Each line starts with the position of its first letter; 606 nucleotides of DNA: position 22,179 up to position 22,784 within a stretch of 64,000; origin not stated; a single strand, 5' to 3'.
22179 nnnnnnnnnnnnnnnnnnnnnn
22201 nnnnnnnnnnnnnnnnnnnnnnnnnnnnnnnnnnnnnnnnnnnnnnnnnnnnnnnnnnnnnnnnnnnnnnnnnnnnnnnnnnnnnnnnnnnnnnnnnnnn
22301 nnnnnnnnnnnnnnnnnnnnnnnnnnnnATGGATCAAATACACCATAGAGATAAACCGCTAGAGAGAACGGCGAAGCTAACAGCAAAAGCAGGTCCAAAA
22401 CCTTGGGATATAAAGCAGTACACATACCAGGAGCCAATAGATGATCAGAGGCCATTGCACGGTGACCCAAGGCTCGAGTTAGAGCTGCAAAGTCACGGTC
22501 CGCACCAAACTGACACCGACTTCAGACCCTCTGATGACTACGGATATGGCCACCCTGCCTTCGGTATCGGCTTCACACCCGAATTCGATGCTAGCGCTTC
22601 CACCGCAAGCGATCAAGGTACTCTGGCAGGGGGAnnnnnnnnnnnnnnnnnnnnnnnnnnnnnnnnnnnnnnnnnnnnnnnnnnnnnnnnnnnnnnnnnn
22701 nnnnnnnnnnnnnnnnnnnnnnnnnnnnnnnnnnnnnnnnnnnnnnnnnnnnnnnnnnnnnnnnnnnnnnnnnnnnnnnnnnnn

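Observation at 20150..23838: Tandem array of five small paralogous genes, each with its own highly conserved promoter module, and C-terminal tails that differ completely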

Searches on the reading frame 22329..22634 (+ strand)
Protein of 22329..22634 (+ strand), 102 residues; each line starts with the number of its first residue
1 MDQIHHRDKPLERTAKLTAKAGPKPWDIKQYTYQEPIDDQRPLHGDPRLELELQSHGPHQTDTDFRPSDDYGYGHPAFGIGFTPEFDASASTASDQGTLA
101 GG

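Call 12: find_homologous_proteins(query=A3, max_evalue=0.01)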
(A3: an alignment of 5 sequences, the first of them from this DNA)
Query A3 (5 sequences) (102 aa, profile of the alignment): 113 proteins with E <= 0.01 among 559 candidates.
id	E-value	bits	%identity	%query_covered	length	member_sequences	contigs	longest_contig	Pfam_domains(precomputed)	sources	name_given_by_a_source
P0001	1.7e-54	200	100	100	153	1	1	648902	-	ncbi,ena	-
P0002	7.3e-54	198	83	100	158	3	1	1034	-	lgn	-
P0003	7.3e-54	198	89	99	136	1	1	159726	-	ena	-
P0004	9.7e-53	195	85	100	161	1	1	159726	-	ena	-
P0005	6.8e-52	192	84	100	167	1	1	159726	-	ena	-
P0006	3.0e-51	190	78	100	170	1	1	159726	-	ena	-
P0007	1.4e-49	185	74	100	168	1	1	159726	-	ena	-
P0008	1.2e-45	172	60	83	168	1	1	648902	-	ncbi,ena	-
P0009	1.3e-40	156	71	100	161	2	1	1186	-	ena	-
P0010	5.3e-37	144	63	99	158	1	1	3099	-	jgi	jgi:hypothetical protein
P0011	1.0e-34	137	63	100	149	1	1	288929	-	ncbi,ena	-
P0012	3.6e-34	135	66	100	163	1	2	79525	-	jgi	jgi:hypothetical protein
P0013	3.7e-34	135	62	100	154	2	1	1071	-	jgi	jgi:hypothetical protein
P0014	5.4e-34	134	62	100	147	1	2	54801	-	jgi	jgi:hypothetical protein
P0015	9.3e-34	134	59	100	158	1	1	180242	-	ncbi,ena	-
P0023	3.7e-30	122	53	82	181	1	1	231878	-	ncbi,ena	-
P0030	2.1e-28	116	59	99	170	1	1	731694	-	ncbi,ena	-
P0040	4.3e-27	112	58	99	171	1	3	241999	-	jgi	jgi:hypothetical protein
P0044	2.3e-26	110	52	99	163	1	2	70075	-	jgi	jgi:hypothetical protein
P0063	1.5e-23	101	49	85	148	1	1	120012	-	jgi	jgi:hypothetical protein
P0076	3.3e-21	93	49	99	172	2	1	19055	-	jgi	jgi:hypothetical protein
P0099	3.8e-15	74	52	92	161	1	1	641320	-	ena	-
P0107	7.3e-12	63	39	84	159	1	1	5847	-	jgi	jgi:hypothetical protein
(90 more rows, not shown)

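Call 15: find_related_loci(query=A3, collection=genome_contigs, flank=10000)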
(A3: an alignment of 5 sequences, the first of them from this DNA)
Query A3 (102 aa) in genome_contigs; peptide patterns used: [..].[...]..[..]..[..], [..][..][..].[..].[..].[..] (x = any residue, [..] = any of these).
81 stretches matched a pattern, but none encodes a relative of the query by tblastn (E <= 1e-3).

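Call 16: find_encoding_contigs(protein=P0001, flank=10000, max_places=3)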
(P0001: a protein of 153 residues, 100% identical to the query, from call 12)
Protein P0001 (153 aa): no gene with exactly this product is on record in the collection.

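Call 17: find_encoding_contigs(protein=P0004, flank=10000, max_places=3)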
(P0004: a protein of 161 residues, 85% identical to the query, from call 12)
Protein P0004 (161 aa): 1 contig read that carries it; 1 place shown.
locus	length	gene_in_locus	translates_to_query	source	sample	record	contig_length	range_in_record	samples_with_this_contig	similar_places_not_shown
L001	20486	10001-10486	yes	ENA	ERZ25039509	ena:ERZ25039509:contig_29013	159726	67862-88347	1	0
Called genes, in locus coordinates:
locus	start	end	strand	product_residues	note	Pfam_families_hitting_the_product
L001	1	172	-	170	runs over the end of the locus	PF04255:DUF433, PF01909:NTP_transf_2, PF18765:Polbeta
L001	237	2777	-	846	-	PF13328:HD_4, PF04607:RelA_SpoT, PF02824:TGS, PF19296:RelA_AH, PF28438:RelA_RIS, PF13291:ACT_4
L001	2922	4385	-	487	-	PF04607:RelA_SpoT, PF02824:TGS, PF28438:RelA_RIS, PF01842:ACT (weak), PF13291:ACT_4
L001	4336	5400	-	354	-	PF13328:HD_4, PF01966:HD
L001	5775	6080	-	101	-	PF13451:zf_Tbcl, PF23477:zf_Tbcl_2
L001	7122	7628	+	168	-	-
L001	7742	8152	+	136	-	-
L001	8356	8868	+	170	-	-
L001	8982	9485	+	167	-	-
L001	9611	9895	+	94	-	-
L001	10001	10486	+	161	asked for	-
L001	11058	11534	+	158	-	-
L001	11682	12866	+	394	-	PF01702:TGT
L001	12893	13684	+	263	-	PF21948:LplA-B_cat, PF03099:BPL_LplA_LipB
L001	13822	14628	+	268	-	-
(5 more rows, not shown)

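Call 18: find_encoding_contigs(protein=P0023, flank=10000, max_places=2)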
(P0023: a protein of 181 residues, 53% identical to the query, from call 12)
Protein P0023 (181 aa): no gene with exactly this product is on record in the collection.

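Call 19: find_encoding_contigs(protein=P0030, flank=10000, max_places=2)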
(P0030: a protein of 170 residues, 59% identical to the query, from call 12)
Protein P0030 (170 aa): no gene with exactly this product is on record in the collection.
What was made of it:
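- Tried and rejected: Exact look-ups of NCBI-derived members failed (calls 16, 18, 19).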

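Call 20: find_encoding_contigs(protein=P0012, flank=10000, max_places=2)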
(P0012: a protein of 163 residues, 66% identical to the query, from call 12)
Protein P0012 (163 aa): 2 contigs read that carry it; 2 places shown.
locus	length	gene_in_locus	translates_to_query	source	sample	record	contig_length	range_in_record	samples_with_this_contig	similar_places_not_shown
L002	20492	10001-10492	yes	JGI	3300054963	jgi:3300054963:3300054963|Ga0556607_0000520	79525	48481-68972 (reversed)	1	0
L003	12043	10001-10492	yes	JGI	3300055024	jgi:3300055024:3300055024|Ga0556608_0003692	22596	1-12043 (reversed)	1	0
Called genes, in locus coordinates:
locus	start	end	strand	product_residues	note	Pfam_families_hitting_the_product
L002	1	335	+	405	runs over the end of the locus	PF00140:Sigma70_r1_2, PF04542:Sigma70_r2, PF04539:Sigma70_r3, PF04545:Sigma70_r4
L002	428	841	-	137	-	PF08780:NTase_sub_bind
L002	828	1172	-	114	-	PF01909:NTP_transf_2, PF18765:Polbeta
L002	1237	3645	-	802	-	PF13328:HD_4, PF04607:RelA_SpoT, PF02824:TGS, PF19296:RelA_AH (weak), PF28438:RelA_RIS, PF13291:ACT_4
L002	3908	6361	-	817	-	PF13328:HD_4, PF01966:HD, PF04607:RelA_SpoT, PF02824:TGS, PF28438:RelA_RIS, PF01842:ACT (weak), PF13291:ACT_4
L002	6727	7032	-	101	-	PF13451:zf_Tbcl, PF23477:zf_Tbcl_2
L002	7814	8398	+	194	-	-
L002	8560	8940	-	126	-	-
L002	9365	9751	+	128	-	-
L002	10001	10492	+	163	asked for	-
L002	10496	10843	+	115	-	-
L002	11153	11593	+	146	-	-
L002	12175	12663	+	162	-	-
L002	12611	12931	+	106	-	-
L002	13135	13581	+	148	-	-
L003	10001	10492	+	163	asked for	-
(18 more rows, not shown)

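Call 21: find_encoding_contigs(protein=P0063, flank=10000, max_places=1)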
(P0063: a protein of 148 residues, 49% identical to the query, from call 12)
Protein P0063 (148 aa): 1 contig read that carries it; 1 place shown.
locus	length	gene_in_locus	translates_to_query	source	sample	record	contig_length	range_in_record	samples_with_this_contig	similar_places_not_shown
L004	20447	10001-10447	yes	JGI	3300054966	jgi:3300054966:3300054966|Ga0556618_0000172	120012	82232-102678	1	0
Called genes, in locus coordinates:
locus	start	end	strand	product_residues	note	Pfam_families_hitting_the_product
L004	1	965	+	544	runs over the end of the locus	PF07905:PucR, PF17853:GGDEF_2, PF13556:HTH_30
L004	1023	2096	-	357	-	PF01300:Sua5_yciO_yrdC, PF03481:Sua5_C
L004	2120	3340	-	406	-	PF00365:PFK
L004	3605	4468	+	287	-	PF07452:CHRD (weak), PF00080:Sod_Cu (faint), PF07452:CHRD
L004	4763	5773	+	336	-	PF06053:DUF929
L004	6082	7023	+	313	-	-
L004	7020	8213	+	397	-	-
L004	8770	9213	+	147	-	-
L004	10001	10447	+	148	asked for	-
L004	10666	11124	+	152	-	-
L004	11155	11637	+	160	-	-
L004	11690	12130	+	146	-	-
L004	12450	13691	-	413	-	PF00994:MoCF_biosynth, PF18146:CinA_KH, PF02464:CinA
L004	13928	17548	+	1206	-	PF00317:Ribonuc_red_lgN, PF02867:Ribonuc_red_lgC, PF14890:Intein_splicing (weak), PF14528:LAGLIDADG_3, PF02867:Ribonuc_red_lgC, PF12637:TSCPD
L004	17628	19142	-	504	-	PF00672:HAMP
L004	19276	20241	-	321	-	PF12849:PBP_like_2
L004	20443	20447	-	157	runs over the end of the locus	PF22381:Staph_reg_Sar_Rot (weak), PF12802:MarR_2, PF01047:MarR (faint), PF13463:HTH_27 (weak)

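Call 22: find_encoding_contigs(protein=P0076, flank=10000, max_places=1)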
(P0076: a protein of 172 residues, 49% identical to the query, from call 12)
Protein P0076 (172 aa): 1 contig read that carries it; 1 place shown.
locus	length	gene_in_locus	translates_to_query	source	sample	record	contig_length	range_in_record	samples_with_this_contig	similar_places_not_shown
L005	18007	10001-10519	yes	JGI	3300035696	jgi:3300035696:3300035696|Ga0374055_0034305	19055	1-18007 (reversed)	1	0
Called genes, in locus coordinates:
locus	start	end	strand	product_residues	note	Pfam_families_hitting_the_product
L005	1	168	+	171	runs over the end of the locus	-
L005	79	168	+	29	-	-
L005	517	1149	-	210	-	-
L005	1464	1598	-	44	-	-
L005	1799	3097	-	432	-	PF04055:Radical_SAM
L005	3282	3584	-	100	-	-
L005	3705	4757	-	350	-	PF00275:EPSP_synthase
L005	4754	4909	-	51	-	-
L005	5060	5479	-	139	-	-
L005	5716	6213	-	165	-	PF00011:HSP20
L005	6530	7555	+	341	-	PF03446:NAD_binding_2, PF03807:F420_oxidored, PF00393:6PGD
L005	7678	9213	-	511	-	-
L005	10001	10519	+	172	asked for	-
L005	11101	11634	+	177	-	-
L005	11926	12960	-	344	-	PF08984:DUF1858, PF01656:CbiA, PF10609:ParA, PF13614:AAA_31 (faint)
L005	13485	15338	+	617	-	PF00069:Pkinase, PF07714:PK_Tyr_Ser-Thr, PF00069:Pkinase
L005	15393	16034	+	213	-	PF04542:Sigma70_r2, PF08281:Sigma70_r4_2, PF04545:Sigma70_r4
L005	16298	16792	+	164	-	-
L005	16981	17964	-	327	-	PF00089:Trypsin, PF13365:Trypsin_2, PF13180:PDZ_2, PF00595:PDZ, PF17820:PDZ_6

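Call 23: find_encoding_contigs(protein=P0107, flank=10000, max_places=1)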
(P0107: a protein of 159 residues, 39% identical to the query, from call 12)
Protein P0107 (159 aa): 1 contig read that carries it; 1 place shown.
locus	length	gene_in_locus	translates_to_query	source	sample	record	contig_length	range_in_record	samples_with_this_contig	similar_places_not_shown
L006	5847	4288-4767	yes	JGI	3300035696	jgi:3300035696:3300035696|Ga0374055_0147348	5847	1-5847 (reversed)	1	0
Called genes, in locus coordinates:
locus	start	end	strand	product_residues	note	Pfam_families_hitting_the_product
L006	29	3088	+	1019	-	PF13424:TPR_12, PF14938:SNAP (weak), PF00515:TPR_1 (weak), PF13424:TPR_12, PF24885:TPR_NPHP3 (weak), PF13424:TPR_12, PF07714:PK_Tyr_Ser-Thr, PF00069:Pkinase, +10 more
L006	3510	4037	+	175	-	-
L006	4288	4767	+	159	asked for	-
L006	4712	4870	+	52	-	-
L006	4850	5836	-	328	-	PF17853:GGDEF_2, PF13556:HTH_30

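Call 28: find_related_loci(query=A4, collection=metagenome_contigs, flank=10000)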
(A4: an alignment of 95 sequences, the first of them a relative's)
Query A4 (153 aa) in metagenome_contigs; peptide patterns used: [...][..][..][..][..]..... (x = any residue, [..] = any of these).
76 stretches matched a pattern, but none encodes a relative of the query by tblastn (E <= 1e-3).

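Call 37: search_protein_representatives(alignment_id=A4)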
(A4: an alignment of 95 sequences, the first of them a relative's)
Query: 95 sequences, 156 profile positions. Proteins with E-value up to 0.001 (for the whole library): 101; up to 1e-10: 98; up to 1e-30: 78. The best 101 are listed.
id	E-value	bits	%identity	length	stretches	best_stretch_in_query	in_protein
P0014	4.8e-57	208.7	-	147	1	1-133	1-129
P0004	2.4e-54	199.9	-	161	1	1-147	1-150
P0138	8.3e-54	198.1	-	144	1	1-114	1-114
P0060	8.8e-53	194.8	-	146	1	1-121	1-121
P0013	2.9e-52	193.1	-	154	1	1-144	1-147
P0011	1.8e-51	190.6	-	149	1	1-125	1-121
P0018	7.5e-51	188.5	-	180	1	1-134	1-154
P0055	4.7e-50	185.9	-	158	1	1-116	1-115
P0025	1.1e-49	184.7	-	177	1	1-154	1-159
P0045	2.1e-49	183.8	-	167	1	1-141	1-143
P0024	6.0e-49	182.4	-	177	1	1-118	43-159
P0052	1.2e-48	181.4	-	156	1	1-151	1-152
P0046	2.9e-48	180.1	-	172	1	1-135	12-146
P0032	3.8e-48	179.7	-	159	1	1-120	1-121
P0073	2.4e-47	177.2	-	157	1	1-125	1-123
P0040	9.8e-45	168.7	-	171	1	1-133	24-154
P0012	4.1e-44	166.6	-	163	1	1-151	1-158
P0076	1.3e-41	158.5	-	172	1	1-143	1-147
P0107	3.3e-35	137.7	-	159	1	1-148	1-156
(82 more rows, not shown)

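Call 39: predict_structure(alignment_id=A4)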
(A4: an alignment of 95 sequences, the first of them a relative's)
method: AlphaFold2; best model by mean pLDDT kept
length: 153 residues; sequences in the alignment: 95
mean_pLDDT: 69.5   pTM: 0.32
mean pLDDT of the five models: 69.5, 69.4, 68.6, 67.1, 66.4
residues with pLDDT >= 90: 37; 70-90: 15; 50-70: 93; < 50: 8
segments of 3 or more residues with pLDDT < 50: 1-3
pLDDT, mean of each block of 10 residues (from residue 1): 54 56 66 71 64 59 57 55 55 58 64 90 96 96 96 89
secondary structure, 60 per line:
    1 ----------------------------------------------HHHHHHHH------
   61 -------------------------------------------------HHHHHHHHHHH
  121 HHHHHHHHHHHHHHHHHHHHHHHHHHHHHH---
elements in order: H47-54 H110-150
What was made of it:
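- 22329..22790 (+): Gene 4, 153 aa. G-T-L-A-G at 22617-22631, followed by G-G-C. The basic tail of 52 aa is predicted to form one long helix. AlphaFold2: residues 1-105 have pLDDT 54-71, and helix 110-150 has pLDDT 90-96 (call 39).
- Closest known: NHLP / Nif11-type long-leader precursor families. Different: The head is disordered and acidic rather than a folded NHase-like or Nif11-like domain (call 39).
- The head is disordered and the tail of gene 4 is a confident helix (call 39). The head is disordered rather than a folded NHase-like or Nif11-like domain (call 39).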

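Call 40: find_encoding_contigs(protein=P0044, flank=10000, max_places=1)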
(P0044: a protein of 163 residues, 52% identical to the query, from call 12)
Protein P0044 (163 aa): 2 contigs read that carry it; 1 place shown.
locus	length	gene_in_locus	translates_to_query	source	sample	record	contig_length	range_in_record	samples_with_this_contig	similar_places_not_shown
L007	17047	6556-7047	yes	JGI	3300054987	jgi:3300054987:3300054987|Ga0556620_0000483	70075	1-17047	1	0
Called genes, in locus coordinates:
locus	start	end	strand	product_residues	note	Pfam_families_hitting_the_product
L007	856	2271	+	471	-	-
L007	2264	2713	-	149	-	-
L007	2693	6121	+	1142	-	PF14938:SNAP, PF13424:TPR_12, PF24885:TPR_NPHP3, PF00515:TPR_1, PF12895:ANAPC3, PF13374:TPR_10, PF13424:TPR_12, PF24885:TPR_NPHP3, +17 more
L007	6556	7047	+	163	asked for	-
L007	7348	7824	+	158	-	-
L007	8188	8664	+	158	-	-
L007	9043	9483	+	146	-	-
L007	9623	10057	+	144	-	-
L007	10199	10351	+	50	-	-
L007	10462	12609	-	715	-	PF01590:GAF, PF13185:GAF_2, PF13492:GAF_3, PF01590:GAF, PF13185:GAF_2, PF13492:GAF_3, PF17853:GGDEF_2, PF13556:HTH_30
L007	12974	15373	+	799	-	PF01590:GAF (faint), PF00989:PAS, PF13188:PAS_8 (weak), PF08448:PAS_4, PF12860:PAS_7, PF13426:PAS_9, PF00512:HisKA, PF02518:HATPase_c, +2 more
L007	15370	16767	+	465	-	PF00072:Response_reg, PF00158:Sigma54_activat, PF14532:Sigma54_activ_2, PF07728:AAA_5 (weak), PF25601:AAA_lid_14, PF02954:HTH_8 (faint)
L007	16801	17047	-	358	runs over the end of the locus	PF13185:GAF_2 (weak), PF01590:GAF (faint)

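Call 41: find_encoding_contigs(protein=P0099, flank=10000, max_places=1)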
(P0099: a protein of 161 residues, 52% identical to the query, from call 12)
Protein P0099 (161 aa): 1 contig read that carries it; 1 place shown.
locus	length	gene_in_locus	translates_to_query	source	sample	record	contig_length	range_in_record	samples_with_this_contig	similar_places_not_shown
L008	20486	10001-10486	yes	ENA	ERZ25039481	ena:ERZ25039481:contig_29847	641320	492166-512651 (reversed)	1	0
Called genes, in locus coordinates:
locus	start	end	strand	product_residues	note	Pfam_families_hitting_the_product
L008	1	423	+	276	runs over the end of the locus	PF03988:DUF347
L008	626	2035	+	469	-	PF02661:Fic (weak)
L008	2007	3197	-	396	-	PF13519:VWA_2 (faint), PF05762:VWA_CoxE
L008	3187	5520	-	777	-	PF18934:DUF5682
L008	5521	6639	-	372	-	PF07728:AAA_5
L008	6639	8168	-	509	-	PF18944:DUF5691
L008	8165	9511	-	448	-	PF04434:SWIM (weak)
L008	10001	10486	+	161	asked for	-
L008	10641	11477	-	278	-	PF04471:Mrr_cat, PF22722:NA-iREase1 (weak), PF13156:Mrr_cat_2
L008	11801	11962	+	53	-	-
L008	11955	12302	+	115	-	-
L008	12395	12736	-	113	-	PF15919:HicB_lk_antitox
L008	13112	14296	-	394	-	-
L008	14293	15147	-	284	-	-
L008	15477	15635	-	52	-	-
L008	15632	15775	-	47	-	-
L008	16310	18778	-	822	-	PF04465:DUF499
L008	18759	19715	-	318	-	PF18731:HEPN_Swt1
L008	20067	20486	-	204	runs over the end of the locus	-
